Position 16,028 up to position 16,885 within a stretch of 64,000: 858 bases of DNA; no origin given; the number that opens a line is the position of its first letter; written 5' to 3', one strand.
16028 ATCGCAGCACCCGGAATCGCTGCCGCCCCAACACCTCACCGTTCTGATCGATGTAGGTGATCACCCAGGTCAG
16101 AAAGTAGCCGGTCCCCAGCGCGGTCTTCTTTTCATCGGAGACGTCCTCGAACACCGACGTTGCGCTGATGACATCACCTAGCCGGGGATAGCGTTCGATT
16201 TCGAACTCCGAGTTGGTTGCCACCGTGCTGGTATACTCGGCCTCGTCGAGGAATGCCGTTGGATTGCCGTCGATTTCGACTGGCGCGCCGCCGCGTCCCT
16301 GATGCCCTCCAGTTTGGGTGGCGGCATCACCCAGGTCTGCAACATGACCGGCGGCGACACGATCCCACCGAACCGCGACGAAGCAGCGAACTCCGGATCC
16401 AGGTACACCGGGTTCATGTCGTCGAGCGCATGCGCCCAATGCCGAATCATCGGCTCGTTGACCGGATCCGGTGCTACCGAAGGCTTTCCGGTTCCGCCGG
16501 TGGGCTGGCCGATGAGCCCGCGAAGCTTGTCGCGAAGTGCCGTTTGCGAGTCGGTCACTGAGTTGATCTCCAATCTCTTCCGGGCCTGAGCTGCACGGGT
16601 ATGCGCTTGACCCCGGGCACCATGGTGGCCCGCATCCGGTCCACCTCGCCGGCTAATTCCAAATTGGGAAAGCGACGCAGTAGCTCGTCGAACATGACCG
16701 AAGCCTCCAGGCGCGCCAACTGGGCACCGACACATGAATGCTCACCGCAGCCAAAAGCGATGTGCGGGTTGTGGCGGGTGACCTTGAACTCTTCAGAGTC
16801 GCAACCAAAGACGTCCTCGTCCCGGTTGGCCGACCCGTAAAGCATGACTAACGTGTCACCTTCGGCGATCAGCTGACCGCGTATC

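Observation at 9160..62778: Pervasive pseudogenisation: at least nine disrupted ORFs in 64 kb next to intact housekeeping genes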

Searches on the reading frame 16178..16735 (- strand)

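Call 6: search_protein_families(library=pfam, proteins=[window:16178-16735:-], max_evalue=0.01)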
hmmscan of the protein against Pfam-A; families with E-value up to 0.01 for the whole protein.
window:16178-16735:- (185 aa): 2 families
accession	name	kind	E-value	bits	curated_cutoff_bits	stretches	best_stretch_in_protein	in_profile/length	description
PF13452.11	FAS1_DH_region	-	6.5e-08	33.2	22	1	90-137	12-59/132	FAS1-like, dehydratase domain region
PF01575.25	MaoC_dehydratas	-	0.00041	20.4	27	1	88-126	14-52/123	MaoC like domain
